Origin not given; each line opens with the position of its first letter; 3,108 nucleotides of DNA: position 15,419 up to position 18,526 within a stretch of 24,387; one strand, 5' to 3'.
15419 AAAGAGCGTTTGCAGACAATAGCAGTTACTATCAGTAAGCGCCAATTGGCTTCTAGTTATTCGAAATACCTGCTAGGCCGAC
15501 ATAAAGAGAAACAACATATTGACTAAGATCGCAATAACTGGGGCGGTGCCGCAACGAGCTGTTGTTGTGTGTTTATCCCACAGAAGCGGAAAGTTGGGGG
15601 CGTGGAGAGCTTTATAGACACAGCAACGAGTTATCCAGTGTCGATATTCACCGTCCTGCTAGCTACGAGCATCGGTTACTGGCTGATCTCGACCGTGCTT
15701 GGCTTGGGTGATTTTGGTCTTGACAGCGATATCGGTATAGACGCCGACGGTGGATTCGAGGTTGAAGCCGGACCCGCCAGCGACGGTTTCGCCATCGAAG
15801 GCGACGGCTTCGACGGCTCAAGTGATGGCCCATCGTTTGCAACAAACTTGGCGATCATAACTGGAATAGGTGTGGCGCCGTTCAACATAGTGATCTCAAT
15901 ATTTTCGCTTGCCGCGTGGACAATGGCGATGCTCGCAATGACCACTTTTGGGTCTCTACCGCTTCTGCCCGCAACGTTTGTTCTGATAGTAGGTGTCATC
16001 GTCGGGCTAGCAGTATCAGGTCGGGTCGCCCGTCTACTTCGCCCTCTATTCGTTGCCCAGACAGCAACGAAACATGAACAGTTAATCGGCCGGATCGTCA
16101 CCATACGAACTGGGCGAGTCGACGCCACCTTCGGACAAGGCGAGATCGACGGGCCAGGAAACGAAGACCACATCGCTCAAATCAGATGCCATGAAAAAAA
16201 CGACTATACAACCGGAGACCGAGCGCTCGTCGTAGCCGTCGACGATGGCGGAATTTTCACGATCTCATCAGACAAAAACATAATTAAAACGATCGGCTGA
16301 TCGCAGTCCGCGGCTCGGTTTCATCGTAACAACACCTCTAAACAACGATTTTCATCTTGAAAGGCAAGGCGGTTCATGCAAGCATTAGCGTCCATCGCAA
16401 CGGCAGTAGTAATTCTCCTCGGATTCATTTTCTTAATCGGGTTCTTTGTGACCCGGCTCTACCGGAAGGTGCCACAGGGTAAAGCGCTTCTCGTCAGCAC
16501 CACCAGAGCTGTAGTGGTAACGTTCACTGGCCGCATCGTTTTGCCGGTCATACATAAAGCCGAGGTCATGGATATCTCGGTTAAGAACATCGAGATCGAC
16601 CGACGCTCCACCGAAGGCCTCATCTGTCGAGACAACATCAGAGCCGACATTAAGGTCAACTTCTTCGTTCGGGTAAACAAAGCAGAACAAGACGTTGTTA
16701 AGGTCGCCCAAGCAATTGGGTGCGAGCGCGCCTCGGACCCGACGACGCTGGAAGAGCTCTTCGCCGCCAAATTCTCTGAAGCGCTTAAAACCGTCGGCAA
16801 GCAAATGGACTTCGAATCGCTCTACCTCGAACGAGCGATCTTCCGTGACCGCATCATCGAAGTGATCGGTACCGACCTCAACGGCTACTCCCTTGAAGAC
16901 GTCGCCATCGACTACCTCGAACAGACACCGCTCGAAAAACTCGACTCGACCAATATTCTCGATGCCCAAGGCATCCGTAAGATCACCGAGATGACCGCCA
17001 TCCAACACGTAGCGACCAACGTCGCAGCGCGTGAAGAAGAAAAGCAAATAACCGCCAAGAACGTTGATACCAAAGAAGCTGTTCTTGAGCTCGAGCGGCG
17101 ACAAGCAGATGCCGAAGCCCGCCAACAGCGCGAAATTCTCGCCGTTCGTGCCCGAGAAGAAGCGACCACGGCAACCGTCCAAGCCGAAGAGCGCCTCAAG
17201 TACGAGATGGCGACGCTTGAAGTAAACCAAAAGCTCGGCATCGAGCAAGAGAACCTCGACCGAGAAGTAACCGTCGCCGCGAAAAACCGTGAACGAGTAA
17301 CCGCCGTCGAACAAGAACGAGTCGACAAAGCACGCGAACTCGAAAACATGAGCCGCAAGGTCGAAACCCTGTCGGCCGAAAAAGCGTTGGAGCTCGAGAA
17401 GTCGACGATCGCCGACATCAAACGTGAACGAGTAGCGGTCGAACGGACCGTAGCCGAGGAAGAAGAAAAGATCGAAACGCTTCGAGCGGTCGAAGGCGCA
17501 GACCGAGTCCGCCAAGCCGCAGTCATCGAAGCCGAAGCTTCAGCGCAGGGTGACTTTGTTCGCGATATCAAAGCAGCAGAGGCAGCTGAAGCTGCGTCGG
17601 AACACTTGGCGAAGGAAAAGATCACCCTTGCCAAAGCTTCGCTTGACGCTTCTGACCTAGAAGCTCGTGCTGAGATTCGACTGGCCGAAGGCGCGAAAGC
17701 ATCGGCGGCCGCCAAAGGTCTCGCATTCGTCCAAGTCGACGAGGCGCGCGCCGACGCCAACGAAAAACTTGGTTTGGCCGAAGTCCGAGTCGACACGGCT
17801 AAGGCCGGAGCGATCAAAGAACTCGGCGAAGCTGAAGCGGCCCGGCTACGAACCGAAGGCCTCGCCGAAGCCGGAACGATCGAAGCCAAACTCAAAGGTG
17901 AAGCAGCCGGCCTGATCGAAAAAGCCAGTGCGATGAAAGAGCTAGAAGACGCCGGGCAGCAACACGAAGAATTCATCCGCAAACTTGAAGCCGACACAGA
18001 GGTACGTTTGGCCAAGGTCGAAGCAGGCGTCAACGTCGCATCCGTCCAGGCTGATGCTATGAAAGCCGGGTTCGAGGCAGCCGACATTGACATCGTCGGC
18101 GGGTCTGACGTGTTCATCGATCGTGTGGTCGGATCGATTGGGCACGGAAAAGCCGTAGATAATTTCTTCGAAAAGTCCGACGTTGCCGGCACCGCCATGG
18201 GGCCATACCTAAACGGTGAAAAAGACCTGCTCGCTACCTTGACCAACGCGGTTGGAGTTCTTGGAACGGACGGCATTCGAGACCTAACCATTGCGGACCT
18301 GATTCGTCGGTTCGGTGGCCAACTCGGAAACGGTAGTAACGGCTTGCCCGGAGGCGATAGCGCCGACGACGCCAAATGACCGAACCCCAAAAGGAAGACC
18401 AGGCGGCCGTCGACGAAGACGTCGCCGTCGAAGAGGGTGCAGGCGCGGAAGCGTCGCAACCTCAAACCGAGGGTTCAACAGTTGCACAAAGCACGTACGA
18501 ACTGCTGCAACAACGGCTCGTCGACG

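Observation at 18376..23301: Architecture of the 1641-aa protein: the only P-loop is a C-terminal MoxR-type AAA+ core after about 1270 aa of non-ATPase sequence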

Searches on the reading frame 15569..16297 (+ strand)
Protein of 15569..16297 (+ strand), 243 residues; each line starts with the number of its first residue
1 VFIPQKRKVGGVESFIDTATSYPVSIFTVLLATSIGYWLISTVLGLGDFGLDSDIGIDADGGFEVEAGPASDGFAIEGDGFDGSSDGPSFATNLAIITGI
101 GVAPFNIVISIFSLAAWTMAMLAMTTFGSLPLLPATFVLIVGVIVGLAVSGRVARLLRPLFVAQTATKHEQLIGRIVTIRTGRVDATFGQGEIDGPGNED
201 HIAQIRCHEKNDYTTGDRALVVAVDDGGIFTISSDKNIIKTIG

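Call 6: search_protein_families(library=pfam, proteins=[window:15569-16297:+], max_evalue=0.1)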
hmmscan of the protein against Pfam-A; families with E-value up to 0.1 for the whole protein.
window:15569-16297:+ (243 aa): 0 families

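Call 7: search_protein_families(library=ncbifam, proteins=[window:15569-16297:+], max_evalue=0.1)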
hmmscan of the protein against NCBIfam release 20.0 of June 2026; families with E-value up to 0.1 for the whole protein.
window:15569-16297:+ (243 aa): 2 families
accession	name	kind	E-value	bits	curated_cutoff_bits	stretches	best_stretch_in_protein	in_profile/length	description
NF008196.0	PRK10952.1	equivalog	0.0034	16.2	439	1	98-168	124-192/356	glycine betaine/L-proline ABC transporter permease ProW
NF011680.0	PRK15100.1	equivalog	0.043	13.6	300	0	20-46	179-205/222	cystine ABC transporter permease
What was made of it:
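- On SMC/Rad50/SbcC-type DNA repair ATPase: There is no SMC/Rad50 Pfam or NCBIfam hit (calls 6, 7).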

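Call 11: search_protein_families(library=padloc, proteins=[window:15569-16297:+], max_evalue=0.01)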
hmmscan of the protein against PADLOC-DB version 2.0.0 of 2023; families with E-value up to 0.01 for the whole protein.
window:15569-16297:+ (243 aa): 0 families

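Call 30: search_solved_structures(query=window:15569-16297:+, max_evalue=10)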
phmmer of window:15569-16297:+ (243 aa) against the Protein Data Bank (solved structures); distinct sequences matched with E-value up to 10: 1.
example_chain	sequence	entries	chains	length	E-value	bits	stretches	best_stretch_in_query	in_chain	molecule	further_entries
2oau_A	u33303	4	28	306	6.9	9.2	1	99-159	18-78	Small-conductance mechanosensitive channel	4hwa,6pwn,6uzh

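Call 31: search_protein_families(library=pfam, proteins=[window:15569-16297:+], max_evalue=10)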
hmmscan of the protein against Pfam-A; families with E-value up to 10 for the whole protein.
window:15569-16297:+ (243 aa): 1 family
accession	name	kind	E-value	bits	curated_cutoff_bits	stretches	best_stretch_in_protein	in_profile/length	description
PF11188.13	DUF2975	-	6.5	7.1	27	1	107-171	62-126/130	Protein of unknown function (DUF2975)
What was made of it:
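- On NfeD / YqiJ (DUF1449) (gene 1, 15569-16300): The window protein has no Pfam hit (calls 6, 31).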

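Call 50: search_protein_families(library=pfam, alignment_id=A3, max_evalue=0.05)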
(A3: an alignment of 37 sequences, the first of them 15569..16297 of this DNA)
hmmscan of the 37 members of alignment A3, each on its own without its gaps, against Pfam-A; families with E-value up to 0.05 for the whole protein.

A. member 1, window:15569-16297:+ (243 aa): 0 families

B. families by the number of members that match (of 37 scanned): 7 families
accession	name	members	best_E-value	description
PF21001.2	YqiJ_N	1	8.3e-05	Inner membrane protein YqiJ, N-terminal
PF07290.17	YqiJ_OB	1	0.00022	Inner membrane protein YqiJ, OB-fold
PF07264.17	EI24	1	0.00039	Sulfate transporter CysZ/Etoposide-induced protein 2.4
PF23064.1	CUB_M02D8_5_5th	1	0.01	M02D8_5-like, fifth CUB domain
PF01957.25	NfeD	1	0.013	NfeD-like C-terminal, partner-binding domain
PF23922.1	DUF7261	1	0.015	Family of unknown function (DUF7261)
PF00689.26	Cation_ATPase_C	1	0.021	Cation transporting ATPase, C-terminus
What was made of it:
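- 15569..16300 (+): Gene 1 of the conserved trio: a 243-aa YqiJ/DUF1449-type (NfeD-like) membrane protein. It has three hydrophobic segments, an acidic loop and a C-terminal beta-rich domain. Direct Pfam support is weak: YqiJ_N 8e-5, YqiJ_OB 2e-4 and NfeD 0.013, each in one of 37 members (call 50).
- On NfeD / YqiJ (DUF1449) (gene 1, 15569-16300): Among 37 relatives, one each hits YqiJ_N (8e-5), YqiJ_OB (2e-4) and NfeD (0.013) (call 50).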

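Call 51: search_solved_structures(query=A3, max_evalue=10, show_alignments=2)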
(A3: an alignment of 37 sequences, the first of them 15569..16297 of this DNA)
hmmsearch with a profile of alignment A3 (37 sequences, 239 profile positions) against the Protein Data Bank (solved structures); distinct sequences matched with E-value up to 10: 12.
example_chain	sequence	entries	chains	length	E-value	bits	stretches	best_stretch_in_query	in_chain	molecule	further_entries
5jwy_A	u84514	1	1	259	0.13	14.7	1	89-155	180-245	Phosphatidylglycerophosphatase B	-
4px7_A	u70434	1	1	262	0.13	14.7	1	89-155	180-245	Phosphatidylglycerophosphatase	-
8bm3_A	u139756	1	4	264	0.14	14.6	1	89-155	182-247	Phosphatidylglycerophosphatase B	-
6xxd_A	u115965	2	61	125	0.27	13.7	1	62-113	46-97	PilA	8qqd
7aar_A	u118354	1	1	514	1.1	11.7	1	80-140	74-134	Sugar transport protein 10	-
7aaq_A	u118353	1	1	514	1.1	11.7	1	80-140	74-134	Sugar transport protein 10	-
6h7d_A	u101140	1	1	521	1.1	11.6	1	80-140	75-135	Sugar transport protein 10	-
3pjs_K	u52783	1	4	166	1.3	11.4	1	77-163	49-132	Voltage-gated potassium channel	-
8q75_A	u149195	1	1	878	1.7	11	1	79-162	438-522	Copper-transporting ATPase HMA4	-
8q73_A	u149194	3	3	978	2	10.8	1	79-162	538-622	Copper-transporting ATPase HMA4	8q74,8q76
8z21_B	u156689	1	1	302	2.5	10.5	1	14-114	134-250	Oligopeptide transport system permease protein OppC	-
3eff_K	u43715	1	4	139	5.2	9.4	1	76-163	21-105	Voltage-gated potassium channel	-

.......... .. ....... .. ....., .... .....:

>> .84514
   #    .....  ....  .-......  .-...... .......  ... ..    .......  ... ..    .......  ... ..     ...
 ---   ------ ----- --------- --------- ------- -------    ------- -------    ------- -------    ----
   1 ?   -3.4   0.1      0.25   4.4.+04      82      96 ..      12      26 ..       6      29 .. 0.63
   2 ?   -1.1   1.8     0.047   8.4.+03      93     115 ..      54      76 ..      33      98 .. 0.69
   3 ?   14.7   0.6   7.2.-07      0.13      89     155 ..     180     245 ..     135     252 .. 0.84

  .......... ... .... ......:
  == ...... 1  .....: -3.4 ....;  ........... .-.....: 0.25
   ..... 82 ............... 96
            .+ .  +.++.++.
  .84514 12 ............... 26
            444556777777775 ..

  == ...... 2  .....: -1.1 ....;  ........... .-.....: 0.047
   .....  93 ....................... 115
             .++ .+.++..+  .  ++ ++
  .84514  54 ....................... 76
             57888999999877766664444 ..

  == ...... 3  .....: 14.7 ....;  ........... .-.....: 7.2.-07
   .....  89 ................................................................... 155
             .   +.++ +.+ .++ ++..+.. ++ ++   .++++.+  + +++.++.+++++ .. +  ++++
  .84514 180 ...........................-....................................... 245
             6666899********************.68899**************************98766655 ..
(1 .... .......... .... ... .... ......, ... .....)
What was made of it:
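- On NfeD / YqiJ (DUF1449) (gene 1, 15569-16300): There is no PDB sequence match (call 51).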

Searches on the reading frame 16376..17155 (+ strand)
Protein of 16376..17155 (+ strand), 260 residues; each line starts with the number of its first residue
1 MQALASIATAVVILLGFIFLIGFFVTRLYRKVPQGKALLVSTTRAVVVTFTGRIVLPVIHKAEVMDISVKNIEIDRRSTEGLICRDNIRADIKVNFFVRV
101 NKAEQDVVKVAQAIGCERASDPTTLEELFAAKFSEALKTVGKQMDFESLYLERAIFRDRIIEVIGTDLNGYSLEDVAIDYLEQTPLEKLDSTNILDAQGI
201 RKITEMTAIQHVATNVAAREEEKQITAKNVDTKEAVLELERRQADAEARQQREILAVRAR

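Call 31: search_protein_families(library=pfam, proteins=[window:16376-17155:+], max_evalue=10)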
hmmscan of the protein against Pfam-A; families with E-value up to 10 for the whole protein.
window:16376-17155:+ (260 aa): 2 families
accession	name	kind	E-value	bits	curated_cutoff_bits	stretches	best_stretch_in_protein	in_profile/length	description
PF01145.31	Band_7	-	1.1e-08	35.7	23.6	1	31-178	2-142/176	SPFH domain / Band 7 family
PF24632.1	DUF7629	-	0.085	12.9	27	1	53-83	15-44/83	Domain of unknown function (DUF7629)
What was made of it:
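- On SPFH / flotillin (gene 2, 16376-18379): Band_7 matches at E=1e-8, above its cut-off, on aa 1-260 (call 31).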

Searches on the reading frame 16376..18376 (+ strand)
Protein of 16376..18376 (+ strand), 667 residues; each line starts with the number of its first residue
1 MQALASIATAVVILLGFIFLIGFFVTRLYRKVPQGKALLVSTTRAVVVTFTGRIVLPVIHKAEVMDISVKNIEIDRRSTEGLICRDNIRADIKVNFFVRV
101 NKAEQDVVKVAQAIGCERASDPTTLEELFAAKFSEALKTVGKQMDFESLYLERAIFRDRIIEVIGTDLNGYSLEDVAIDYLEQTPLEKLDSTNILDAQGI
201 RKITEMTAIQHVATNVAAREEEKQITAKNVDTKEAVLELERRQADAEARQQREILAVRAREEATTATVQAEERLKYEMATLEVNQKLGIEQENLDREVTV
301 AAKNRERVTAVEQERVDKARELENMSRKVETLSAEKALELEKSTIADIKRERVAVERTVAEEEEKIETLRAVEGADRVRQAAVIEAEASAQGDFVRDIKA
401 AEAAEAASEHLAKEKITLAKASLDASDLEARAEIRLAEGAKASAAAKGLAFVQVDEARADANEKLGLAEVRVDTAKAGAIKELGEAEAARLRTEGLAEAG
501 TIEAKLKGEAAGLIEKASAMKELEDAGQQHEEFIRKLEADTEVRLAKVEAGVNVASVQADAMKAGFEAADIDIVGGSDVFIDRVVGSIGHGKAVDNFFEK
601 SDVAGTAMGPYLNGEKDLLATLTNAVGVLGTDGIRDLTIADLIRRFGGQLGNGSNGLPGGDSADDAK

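Call 6: search_protein_families(library=pfam, proteins=[window:16376-18376:+], max_evalue=0.1)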
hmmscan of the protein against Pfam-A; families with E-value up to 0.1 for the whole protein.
window:16376-18376:+ (667 aa): 0 families

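Call 7: search_protein_families(library=ncbifam, proteins=[window:16376-18376:+], max_evalue=0.1)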
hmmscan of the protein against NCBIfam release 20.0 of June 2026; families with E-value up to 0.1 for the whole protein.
window:16376-18376:+ (667 aa): 0 families

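Call 11: search_protein_families(library=padloc, proteins=[window:16376-18376:+], max_evalue=0.01)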
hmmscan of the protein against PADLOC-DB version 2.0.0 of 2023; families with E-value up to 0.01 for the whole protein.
window:16376-18376:+ (667 aa): 0 families

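Call 29: search_solved_structures(query=window:16376-18376:+, max_evalue=1, show_alignments=1)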
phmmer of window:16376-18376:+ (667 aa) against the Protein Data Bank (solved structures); distinct sequences matched with E-value up to 1: 1.
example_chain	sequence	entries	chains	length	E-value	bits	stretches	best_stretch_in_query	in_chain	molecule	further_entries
4qiw_C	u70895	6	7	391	0.014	17.6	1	253-374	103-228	DNA-directed RNA polymerase subunit A'' | DNA-directed RNA polymerase subunit A""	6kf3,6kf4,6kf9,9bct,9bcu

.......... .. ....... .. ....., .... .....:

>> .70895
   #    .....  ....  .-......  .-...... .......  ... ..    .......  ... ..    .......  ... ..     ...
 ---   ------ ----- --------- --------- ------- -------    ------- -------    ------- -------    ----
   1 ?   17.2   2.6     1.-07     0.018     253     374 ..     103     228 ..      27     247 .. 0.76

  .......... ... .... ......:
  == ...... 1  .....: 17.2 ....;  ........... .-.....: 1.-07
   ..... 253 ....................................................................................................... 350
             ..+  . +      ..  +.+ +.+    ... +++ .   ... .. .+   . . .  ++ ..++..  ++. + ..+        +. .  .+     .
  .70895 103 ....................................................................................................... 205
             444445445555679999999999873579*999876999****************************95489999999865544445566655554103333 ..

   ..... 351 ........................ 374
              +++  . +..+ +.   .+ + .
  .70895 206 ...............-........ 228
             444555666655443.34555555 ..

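Call 53: search_protein_families(library=pfam, alignment_id=A4, max_evalue=0.01)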
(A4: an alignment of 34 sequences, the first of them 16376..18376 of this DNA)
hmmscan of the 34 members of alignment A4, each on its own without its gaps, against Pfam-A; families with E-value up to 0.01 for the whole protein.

A. member 1, window:16376-18376:+ (667 aa): 0 families

B. families by the number of members that match (of 34 scanned): 2 families
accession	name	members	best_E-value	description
PF01145.31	Band_7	9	2.7e-09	SPFH domain / Band 7 family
PF11188.13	DUF2975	2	0.00096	Protein of unknown function (DUF2975)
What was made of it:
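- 16376..18379 (+): Gene 2: a 667-aa flotillin/YqiK-type SPFH protein. It has an N-terminal membrane helix (aa 7-25), an SPFH domain (aa 31-178), a long E/A/R/K-rich helical region and a conserved C-terminal tail. 9 of 34 homologues match as full-length proteins (call 53).
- On SPFH / flotillin (gene 2, 16376-18379): The full-length protein gives no Pfam hit (call 6), and no flotillin-specific Pfam family matched any of the 34 relatives scanned (call 53).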

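Call 54: search_solved_structures(query=A4, max_evalue=0.01, show_alignments=1)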
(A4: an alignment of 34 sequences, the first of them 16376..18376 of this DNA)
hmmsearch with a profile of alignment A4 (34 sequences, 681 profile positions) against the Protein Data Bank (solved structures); distinct sequences matched with E-value up to 0.01: 0.
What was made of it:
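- Tried and rejected: With the SPFH and YqiJ-like profiles, nothing (calls 29, 30, 51, 54).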

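Call 78: find_homologous_proteins(query=window:16376-18376:+, max_evalue=0.00001)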
Query window:16376-18376:+ (667 aa): 8000 proteins with E <= 0.00001 among 8000 candidates; the best 120 are listed.
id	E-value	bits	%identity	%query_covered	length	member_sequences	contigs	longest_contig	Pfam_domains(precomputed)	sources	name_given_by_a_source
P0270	0.0e+0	1356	100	100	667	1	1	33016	-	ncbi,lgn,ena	-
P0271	7.6e-274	928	71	99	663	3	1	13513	-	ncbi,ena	-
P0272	2.4e-272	923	72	93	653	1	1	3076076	-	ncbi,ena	-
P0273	4.8e-272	922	73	95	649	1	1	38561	-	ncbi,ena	-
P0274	4.9e-271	919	73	94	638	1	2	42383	-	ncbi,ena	-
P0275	3.7e-269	913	70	96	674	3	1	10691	-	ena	-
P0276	4.9e-269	912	72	97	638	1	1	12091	-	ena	-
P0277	1.0e-268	911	70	97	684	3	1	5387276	-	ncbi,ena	-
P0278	1.3e-268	911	73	95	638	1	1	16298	-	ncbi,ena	-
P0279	5.2e-268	909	72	97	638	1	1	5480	-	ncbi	-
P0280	9.7e-266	901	69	97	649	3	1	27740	-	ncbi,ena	-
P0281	3.5e-264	896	71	94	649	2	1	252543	-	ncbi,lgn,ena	-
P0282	7.2e-263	892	70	97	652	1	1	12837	-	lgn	-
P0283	2.3e-262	890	71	93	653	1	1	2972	PF01145.32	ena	-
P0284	4.7e-262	889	72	94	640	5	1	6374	-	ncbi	-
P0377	3.4e-201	688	59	94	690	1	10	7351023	PF01145.32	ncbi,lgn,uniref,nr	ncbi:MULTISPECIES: SPFH domain-containing protein [Streptomyces]|uniref:Flotillin family protein n=2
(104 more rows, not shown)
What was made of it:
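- On SPFH / flotillin (gene 2, 16376-18379): Relatives are named flotillin family or YqiK (call 78).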

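Call 86: find_encoding_contigs(protein=P0377, flank=8000, max_places=2)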
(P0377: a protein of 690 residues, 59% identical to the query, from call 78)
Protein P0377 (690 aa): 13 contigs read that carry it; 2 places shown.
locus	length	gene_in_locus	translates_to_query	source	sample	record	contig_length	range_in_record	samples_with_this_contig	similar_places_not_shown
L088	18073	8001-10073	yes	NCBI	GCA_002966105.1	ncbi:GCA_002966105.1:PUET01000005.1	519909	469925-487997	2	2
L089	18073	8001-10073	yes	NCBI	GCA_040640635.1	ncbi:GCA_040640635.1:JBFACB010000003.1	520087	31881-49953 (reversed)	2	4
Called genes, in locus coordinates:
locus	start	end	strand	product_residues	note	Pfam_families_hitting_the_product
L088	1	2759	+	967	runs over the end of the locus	PF01738:DLH (faint), PF02129:Peptidase_S15, PF00326:Peptidase_S9 (faint), PF00561:Abhydrolase_1, PF12146:Hydrolase_4, PF08530:PepX_C, PF00005:ABC_tran, PF13304:AAA_21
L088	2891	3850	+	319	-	PF12679:ABC2_membrane_2 (weak), PF12730:ABC2_membrane_4, PF10920:DUF2705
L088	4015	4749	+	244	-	PF07510:GmrSD_C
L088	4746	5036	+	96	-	-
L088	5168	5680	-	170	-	PF12867:DinB_2, PF04978:MST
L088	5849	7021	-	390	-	PF17853:GGDEF_2, PF13556:HTH_30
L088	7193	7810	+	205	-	-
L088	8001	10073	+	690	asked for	PF01145:Band_7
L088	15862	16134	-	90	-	PF04226:Transgly_assoc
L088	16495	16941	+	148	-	PF13581:HATPase_c_2, PF02518:HATPase_c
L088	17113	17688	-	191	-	PF02342:TerD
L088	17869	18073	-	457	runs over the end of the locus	-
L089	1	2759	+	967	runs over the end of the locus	PF01738:DLH (faint), PF02129:Peptidase_S15, PF00326:Peptidase_S9 (faint), PF00561:Abhydrolase_1, PF12146:Hydrolase_4, PF08530:PepX_C, PF00005:ABC_tran, PF13304:AAA_21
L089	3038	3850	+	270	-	PF12679:ABC2_membrane_2 (weak), PF12730:ABC2_membrane_4, PF10920:DUF2705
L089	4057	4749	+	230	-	PF07510:GmrSD_C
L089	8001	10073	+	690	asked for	PF01145:Band_7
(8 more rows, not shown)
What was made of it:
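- TerD and Transgly_assoc genes lie near the Streptomyces trio (call 86).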

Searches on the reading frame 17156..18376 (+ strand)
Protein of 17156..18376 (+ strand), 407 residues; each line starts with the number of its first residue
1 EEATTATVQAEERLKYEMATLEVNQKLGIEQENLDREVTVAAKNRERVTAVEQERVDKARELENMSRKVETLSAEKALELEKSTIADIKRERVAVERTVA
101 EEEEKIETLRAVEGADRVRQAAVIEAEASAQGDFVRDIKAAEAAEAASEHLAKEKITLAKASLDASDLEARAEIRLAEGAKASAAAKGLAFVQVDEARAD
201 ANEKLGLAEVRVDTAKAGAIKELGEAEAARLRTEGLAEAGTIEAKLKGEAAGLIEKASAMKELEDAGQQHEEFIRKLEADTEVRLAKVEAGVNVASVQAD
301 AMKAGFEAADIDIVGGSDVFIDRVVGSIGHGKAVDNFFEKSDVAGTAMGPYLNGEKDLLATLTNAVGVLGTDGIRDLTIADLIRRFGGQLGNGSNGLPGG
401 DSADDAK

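Call 31: search_protein_families(library=pfam, proteins=[window:17156-18376:+], max_evalue=10)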
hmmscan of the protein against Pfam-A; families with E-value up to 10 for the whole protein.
window:17156-18376:+ (407 aa): 0 families
